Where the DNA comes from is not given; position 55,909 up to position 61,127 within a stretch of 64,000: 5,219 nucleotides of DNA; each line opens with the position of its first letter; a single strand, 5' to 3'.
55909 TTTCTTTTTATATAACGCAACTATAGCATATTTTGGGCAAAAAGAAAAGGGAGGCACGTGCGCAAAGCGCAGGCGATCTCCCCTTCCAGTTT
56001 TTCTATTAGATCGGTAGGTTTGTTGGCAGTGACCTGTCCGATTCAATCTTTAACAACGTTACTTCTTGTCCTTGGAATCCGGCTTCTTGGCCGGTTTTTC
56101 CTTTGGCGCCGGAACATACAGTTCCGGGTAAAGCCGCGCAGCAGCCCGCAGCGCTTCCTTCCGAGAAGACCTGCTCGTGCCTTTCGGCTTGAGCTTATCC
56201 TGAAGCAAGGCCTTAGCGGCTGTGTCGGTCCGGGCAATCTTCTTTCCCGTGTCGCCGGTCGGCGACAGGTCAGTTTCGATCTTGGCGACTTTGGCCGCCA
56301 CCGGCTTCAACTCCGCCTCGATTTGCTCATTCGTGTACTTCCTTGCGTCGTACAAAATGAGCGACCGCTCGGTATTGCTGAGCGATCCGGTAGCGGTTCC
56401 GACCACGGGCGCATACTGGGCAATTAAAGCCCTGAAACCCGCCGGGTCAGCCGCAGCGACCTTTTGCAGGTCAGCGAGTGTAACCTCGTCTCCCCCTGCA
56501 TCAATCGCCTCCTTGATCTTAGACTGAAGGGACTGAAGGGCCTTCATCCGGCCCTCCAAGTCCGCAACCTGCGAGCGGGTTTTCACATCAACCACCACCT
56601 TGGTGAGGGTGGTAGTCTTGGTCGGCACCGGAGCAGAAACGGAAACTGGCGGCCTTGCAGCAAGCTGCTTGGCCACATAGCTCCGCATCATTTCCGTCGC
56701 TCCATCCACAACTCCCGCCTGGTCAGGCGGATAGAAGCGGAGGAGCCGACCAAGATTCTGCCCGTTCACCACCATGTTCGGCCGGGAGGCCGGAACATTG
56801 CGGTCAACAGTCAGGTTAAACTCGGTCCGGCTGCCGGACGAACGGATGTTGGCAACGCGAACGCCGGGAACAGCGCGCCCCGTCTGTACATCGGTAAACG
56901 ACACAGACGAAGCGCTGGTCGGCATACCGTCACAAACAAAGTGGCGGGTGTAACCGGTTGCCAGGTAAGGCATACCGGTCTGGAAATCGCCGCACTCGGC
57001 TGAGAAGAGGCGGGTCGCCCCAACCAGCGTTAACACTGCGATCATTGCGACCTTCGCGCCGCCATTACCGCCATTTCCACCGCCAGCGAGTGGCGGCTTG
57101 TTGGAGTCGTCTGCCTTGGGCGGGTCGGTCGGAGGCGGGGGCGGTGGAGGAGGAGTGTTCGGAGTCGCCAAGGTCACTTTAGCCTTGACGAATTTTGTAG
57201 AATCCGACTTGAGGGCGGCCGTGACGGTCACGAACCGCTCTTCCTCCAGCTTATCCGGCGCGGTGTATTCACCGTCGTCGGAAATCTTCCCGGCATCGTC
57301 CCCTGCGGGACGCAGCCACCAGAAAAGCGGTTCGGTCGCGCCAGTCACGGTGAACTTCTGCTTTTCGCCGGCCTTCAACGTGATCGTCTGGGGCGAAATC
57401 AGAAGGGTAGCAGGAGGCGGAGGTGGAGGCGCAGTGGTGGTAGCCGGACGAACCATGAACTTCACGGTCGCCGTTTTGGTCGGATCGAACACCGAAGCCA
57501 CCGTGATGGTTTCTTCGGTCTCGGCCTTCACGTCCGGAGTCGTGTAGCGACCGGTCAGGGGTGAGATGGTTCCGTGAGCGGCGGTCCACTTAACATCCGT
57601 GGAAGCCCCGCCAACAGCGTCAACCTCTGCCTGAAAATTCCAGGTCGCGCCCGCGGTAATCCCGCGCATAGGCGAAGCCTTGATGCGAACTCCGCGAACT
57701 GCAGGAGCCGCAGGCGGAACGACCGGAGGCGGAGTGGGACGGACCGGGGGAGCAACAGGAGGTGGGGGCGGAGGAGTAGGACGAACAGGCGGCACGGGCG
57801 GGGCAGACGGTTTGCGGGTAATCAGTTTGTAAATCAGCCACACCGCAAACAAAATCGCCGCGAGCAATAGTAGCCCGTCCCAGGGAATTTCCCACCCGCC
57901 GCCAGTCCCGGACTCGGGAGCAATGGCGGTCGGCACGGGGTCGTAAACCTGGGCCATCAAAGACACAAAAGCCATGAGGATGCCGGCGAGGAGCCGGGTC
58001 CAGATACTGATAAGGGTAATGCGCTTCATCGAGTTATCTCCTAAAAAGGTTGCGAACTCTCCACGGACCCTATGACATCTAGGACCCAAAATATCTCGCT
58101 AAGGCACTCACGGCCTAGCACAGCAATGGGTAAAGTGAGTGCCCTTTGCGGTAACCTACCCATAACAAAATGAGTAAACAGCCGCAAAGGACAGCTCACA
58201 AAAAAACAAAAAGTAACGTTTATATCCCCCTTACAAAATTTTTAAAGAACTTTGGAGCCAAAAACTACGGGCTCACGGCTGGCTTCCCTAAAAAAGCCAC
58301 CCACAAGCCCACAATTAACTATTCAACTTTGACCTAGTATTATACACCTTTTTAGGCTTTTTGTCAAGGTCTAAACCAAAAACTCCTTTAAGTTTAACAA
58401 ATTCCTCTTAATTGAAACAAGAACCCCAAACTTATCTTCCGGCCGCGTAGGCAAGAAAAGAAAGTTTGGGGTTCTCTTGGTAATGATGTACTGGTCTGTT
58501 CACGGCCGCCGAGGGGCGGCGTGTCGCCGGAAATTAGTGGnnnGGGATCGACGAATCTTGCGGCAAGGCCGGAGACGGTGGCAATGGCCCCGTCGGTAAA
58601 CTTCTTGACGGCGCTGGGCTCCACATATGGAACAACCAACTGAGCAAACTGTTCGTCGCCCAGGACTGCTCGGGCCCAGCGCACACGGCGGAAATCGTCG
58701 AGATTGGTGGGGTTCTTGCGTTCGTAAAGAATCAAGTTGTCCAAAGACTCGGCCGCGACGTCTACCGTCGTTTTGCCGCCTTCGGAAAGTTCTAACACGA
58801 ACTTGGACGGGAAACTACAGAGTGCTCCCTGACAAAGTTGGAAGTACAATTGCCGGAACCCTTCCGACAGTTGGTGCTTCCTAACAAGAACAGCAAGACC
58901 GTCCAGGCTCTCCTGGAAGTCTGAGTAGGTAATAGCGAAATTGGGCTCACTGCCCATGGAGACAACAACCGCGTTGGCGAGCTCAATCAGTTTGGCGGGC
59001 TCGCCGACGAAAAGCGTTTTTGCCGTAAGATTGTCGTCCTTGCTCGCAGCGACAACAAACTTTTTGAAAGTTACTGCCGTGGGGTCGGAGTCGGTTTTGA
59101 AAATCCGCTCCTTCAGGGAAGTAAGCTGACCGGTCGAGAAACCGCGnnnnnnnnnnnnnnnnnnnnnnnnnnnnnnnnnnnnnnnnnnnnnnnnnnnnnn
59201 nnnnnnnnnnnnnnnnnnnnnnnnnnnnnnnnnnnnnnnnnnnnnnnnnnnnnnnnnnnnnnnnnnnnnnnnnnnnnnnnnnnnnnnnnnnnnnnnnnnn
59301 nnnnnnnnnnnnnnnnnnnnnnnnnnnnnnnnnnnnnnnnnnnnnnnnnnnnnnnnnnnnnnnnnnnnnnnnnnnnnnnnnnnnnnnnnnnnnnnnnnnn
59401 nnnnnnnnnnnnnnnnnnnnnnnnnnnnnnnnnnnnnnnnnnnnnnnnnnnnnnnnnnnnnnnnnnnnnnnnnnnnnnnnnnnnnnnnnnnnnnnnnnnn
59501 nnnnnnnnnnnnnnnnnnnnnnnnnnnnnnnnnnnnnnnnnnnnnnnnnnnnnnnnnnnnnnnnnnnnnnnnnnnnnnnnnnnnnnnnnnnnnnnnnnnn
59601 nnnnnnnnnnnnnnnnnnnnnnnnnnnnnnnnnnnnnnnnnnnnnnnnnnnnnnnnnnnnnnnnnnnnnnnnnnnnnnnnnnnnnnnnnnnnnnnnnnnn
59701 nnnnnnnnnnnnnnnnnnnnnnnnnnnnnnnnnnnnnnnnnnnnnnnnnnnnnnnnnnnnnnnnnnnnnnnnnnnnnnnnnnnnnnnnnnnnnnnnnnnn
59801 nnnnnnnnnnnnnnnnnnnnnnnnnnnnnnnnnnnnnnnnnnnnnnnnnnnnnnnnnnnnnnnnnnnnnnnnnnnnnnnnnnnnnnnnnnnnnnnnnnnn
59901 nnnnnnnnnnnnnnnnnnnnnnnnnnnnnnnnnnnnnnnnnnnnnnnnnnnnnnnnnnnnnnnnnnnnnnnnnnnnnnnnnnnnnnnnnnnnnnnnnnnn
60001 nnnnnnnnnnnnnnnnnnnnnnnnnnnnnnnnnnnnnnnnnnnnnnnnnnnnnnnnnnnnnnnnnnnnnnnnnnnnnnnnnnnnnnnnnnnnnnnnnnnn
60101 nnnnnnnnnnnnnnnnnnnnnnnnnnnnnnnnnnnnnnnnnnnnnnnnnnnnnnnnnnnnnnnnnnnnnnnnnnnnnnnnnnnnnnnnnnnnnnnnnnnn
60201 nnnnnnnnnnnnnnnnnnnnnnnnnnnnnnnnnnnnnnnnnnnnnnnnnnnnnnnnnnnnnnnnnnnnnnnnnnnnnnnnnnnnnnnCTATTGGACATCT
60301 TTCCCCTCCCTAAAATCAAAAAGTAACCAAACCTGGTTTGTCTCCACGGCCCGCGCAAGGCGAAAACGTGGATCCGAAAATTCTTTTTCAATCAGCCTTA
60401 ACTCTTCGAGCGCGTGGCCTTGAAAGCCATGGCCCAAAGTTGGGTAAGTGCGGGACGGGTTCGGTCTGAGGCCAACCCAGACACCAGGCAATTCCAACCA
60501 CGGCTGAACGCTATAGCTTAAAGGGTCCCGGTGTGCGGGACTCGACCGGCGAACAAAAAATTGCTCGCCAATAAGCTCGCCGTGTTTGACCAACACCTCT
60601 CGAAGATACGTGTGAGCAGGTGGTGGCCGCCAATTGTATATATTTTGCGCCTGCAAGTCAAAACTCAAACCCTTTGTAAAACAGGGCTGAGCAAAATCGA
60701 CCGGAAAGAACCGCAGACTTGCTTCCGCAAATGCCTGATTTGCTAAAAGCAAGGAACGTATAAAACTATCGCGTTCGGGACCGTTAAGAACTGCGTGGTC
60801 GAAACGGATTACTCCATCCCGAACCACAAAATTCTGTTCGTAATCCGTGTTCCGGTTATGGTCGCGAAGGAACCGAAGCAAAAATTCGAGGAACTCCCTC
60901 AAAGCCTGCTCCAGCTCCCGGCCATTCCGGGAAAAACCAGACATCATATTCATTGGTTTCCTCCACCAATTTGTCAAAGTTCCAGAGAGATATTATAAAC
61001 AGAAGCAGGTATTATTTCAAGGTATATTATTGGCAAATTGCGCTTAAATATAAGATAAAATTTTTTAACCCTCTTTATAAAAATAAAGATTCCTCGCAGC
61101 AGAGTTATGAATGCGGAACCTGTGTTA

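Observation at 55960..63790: GC-rich island of about 7.8 kb encoding a divergent TubZ/FtsZ-like GTPase plus proline-rich secreted and membrane proteins, sitting next to the canonical ftsZ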

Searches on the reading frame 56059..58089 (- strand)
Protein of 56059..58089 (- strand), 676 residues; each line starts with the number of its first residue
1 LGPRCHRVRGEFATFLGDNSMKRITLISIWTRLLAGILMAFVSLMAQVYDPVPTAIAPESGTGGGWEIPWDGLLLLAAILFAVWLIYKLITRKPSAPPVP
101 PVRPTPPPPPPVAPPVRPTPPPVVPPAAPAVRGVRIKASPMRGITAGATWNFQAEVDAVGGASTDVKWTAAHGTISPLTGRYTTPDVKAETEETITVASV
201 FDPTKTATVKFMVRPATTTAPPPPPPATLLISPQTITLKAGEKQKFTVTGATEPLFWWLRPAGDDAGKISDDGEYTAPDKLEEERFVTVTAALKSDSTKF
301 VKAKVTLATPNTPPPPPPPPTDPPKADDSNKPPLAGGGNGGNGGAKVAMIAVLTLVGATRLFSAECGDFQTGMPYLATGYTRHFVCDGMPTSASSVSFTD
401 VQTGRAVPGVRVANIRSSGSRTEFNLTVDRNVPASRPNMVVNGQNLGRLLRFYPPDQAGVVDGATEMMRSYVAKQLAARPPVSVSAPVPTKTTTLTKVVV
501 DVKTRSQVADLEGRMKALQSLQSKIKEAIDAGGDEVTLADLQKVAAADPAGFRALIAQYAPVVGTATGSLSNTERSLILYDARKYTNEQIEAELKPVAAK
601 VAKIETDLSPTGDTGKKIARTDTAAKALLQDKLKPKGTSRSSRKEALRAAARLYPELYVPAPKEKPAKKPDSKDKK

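Call 3: search_protein_families(library=pfam, proteins=[window:56059-58089:-], max_evalue=1)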
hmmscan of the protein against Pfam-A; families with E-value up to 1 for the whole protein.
window:56059-58089:- (676 aa): 4 families
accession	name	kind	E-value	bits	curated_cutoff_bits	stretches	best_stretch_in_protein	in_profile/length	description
PF22812.1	CR_prot_dom_plant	-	0.019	15.8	34.1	1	311-355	2-49/71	Plant cysteine-rich protein domain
PF20578.4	aBig_2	-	0.057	13.7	27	0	264-302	42-80/89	Atrophied bacterial Ig domain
PF17239.7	DUF5312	-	0.21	10.4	25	1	592-636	434-478/553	Family of unknown function (DUF5312)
PF00801.26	PKD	-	0.32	11.5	23.5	1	135-183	3-49/80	PKD domain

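Call 11: search_protein_families(library=ncbifam, proteins=[window:56059-58089:-], max_evalue=0.1)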
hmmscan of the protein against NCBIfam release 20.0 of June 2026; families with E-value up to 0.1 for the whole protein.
window:56059-58089:- (676 aa): 0 families

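Call 89: search_protein_families(library=padloc, proteins=[window:56059-58089:-], max_evalue=0.01)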
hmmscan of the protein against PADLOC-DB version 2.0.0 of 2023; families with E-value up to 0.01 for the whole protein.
window:56059-58089:- (676 aa): 0 families

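Call 90: search_protein_families(library=phrogs, proteins=[window:56059-58089:-], max_evalue=0.01)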
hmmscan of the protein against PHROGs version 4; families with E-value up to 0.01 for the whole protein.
window:56059-58089:- (676 aa): 0 families

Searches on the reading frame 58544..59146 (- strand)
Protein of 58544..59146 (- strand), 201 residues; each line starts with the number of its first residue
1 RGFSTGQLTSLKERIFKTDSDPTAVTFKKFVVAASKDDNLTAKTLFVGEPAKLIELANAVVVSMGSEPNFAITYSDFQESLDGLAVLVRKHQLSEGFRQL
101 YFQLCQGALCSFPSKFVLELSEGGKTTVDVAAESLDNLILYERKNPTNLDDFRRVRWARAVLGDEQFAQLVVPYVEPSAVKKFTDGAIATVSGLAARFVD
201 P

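Call 68: predict_structure(alignment_id=A7)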
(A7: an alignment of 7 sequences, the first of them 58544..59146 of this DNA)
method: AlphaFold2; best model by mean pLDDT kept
length: 201 residues; sequences in the alignment: 7
mean_pLDDT: 86.1   pTM: 0.77
mean pLDDT of the five models: 86.1, 85.0, 84.0, 83.6, 81.7
residues with pLDDT >= 90: 143; 70-90: 29; 50-70: 6; < 50: 23
segments of 3 or more residues with pLDDT < 50: 179-201
pLDDT, mean of each block of 10 residues (from residue 1): 82 93 96 95 95 96 95 96 96 97 94 90 90 92 88 93 94 64 46 37 44
secondary structure, 60 per line:
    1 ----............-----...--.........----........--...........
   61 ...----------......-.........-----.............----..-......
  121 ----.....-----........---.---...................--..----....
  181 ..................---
elements in order: H5-16 H27-35 H40-47 H50-63 H74-79 H81-89 H95-107 E115-120 E125-129 H135-142 H150-168 H177-198

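Call 78: fold_search(model_id=the predicted structure, library=viral)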
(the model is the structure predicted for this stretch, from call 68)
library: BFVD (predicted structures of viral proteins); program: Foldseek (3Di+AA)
matches with E <= 10: 179; with E <= 0.001: 0
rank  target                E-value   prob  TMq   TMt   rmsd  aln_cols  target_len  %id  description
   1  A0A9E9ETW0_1          5.2e-01  0.06  0.15  0.04  23.1       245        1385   13  (no name in the UniProt tables at hand)
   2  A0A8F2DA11            5.8e-01  0.06  0.13  0.14  21.1       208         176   12  Helix-turn-helix DNA-binding domain protein [Gordonia phage VanLee]
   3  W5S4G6                6.1e-01  0.06  0.15  0.08  18.1       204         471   12  Uncharacterized protein [Pithovirus sibericum]
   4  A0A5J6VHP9            6.4e-01  0.28  0.14  0.12  14.0        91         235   11  Uncharacterized protein [Megaviridae environmental sample]
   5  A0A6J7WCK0            6.4e-01  0.15  0.11  0.17  13.4        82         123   18  Uncharacterized protein [uncultured Caudovirales phage]
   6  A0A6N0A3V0            9.8e-01  0.04  0.14  0.15  18.7       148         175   11  (no name in the UniProt tables at hand)
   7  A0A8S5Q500            1.2e+00  0.06  0.17  0.19  13.7       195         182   13  Uncharacterized protein [Caudovirales sp. ctlwr10]
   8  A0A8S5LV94            1.2e+00  0.04  0.15  0.15  20.5       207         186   10  Uncharacterized protein [Siphoviridae sp. ctFn287]
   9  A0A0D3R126            1.3e+00  0.06  0.13  0.08  14.3       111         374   13  Phosphoprotein [Oita virus]
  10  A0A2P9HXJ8            1.4e+00  0.04  0.14  0.14  16.3       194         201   12  (no name in the UniProt tables at hand)
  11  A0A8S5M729            1.7e+00  0.03  0.14  0.12  21.8       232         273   10  Uncharacterized protein [Siphoviridae sp. ctrgt10]
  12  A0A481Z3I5            1.9e+00  0.02  0.11  0.08  14.5       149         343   14  Uncharacterized protein [Pithovirus LCPAC001]
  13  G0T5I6                2.0e+00  0.03  0.12  0.10  20.3       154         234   12  RING-type domain-containing protein [Wiseana iridescent virus]
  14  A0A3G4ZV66            2.1e+00  0.06  0.22  0.14  14.6       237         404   10  Uncharacterized protein [Edafosvirus sp.]
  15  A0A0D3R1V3            2.2e+00  0.11  0.14  0.11   9.6        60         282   27  Phosphoprotein [Mount Elgon bat virus]
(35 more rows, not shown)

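Call 79: fold_search(model_id=the predicted structure, library=pdb)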
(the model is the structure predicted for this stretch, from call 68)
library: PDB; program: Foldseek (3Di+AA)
matches with E <= 10: 138; with E <= 0.001: 0
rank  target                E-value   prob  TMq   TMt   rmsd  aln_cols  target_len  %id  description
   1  4u1d_C                2.7e-01  0.14  0.21  0.12  15.1       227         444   11  Structure of the PCI domain of translation initiation factor eIF3a (released 2014-09-10)
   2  4u1d_B                4.6e-01  0.14  0.23  0.13  15.1       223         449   11  Structure of the PCI domain of translation initiation factor eIF3a (released 2014-09-10)
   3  4u1d_A                6.3e-01  0.10  0.21  0.11  15.0       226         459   11  Structure of the PCI domain of translation initiation factor eIF3a (released 2014-09-10)
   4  4me2                  7.0e-01  0.08  0.19  0.19  15.9       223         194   17  Crystal Structure of THA8 protein from Brachypodium distachyon (released 2013-10-30)
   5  5ysu_C                1.2e+00  0.06  0.18  0.07  14.7       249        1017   15  Plumbagin in complex with CRM1-RanM189D-RanBP1 (released 2018-11-21)
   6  9ogo_C                1.3e+00  0.08  0.20  0.08  14.5       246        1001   13  Crystal Structure of KPT185 in complex with CRM1(EH mutant)-Ran-RanBP1 (released 2025-11-26)
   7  4n2q_A                1.3e+00  0.07  0.18  0.18  16.6       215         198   15  Crystal structure of THA8 in complex with Zm4 RNA (released 2013-10-30)
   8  2i07_B                1.6e+00  0.11  0.26  0.09  14.8       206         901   10  Human Complement Component C3b (released 2006-10-24)
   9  9vzx_A                1.7e+00  0.06  0.22  0.19  16.7       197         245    9  Cryo-EM structure of TasH-tigRNA-gap dsDNA complex (released 2026-03-11)
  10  2nrj                  1.7e+00  0.03  0.12  0.08  21.4       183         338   12  Crystal Structure of Hemolysin binding component from Bacillus cereus (released 2006-11-14)
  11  4u1c_A                1.8e+00  0.05  0.17  0.13  14.2       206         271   12  Crystal structure of the eIF3a/eIF3c PCI-domain heterodimer (released 2014-09-10)
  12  4gpt_C                2.1e+00  0.06  0.20  0.07  14.7       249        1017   14  Crystal structure of KPT251 in complex with CRM1-Ran-RanBP1 (released 2012-09-05)
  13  3m1i_C                2.3e+00  0.07  0.21  0.07  14.4       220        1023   13  Crystal structure of yeast CRM1 (Xpo1p) in complex with yeast RanBP1 (Yrb1p) and yeast RanGTP (Gsp1pGTP) (released 2010-06-02)
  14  9d2f_L                2.5e+00  0.09  0.23  0.14  14.7       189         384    7  3D structure and atomic model of RS3 of mouse respiratory cilia (released 2025-08-13)
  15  7b51_A                2.6e+00  0.04  0.19  0.07  14.0       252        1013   12  Crystal structure of human CRM1 covalently modified by 2-mercaptoethanol at Cys528 (released 2021-03-10)
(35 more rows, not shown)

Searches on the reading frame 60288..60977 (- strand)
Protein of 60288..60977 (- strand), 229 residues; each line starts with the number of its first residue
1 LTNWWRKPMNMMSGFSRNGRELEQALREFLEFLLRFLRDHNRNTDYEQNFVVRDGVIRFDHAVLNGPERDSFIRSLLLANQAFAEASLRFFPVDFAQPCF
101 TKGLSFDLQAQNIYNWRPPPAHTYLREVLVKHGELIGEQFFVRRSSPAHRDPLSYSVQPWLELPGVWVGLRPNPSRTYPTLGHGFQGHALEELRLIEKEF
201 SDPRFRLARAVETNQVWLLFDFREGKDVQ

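Call 3: search_protein_families(library=pfam, proteins=[window:60288-60977:-], max_evalue=1)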
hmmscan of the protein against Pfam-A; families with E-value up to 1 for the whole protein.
window:60288-60977:- (229 aa): 2 families
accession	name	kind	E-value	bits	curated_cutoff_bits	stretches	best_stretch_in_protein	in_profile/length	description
PF25200.1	DUF7833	-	0.15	12.5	24.3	1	5-46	10-53/63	Family of unknown function (DUF7833)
PF15933.10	RnlB_antitoxin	-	0.25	12.1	27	1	53-91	28-65/94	Antitoxin to bacterial toxin RNase LS or RnlA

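Call 11: search_protein_families(library=ncbifam, proteins=[window:60288-60977:-], max_evalue=0.1)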
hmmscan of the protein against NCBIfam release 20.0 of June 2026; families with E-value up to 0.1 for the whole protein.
window:60288-60977:- (229 aa): 0 families

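Call 47: search_solved_structures(query=A5, max_evalue=10)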
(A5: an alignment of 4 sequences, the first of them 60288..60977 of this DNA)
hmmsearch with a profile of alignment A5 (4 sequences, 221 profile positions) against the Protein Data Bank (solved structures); distinct sequences matched with E-value up to 10: 0.

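Call 48: find_homologous_proteins(query=A5, max_evalue=0.01)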
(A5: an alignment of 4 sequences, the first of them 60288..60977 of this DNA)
Query A5 (4 sequences) (229 aa, profile of the alignment): 3 proteins with E <= 0.01 among 4555 candidates.
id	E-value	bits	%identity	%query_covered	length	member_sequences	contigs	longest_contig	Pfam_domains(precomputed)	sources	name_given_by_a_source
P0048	2.3e-94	333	28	88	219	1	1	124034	-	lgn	-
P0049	2.3e-92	326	30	90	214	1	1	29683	-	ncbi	-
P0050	7.8e-87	308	100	97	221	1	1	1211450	-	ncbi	-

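Call 89: search_protein_families(library=padloc, proteins=[window:60288-60953:-], max_evalue=0.01)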
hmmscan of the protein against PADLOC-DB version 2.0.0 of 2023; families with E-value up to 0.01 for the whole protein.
window:60288-60953:- (221 aa): 0 families

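Call 90: search_protein_families(library=phrogs, proteins=[window:60288-60953:-], max_evalue=0.01)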
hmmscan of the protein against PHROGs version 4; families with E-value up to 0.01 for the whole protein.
window:60288-60953:- (221 aa): 0 families
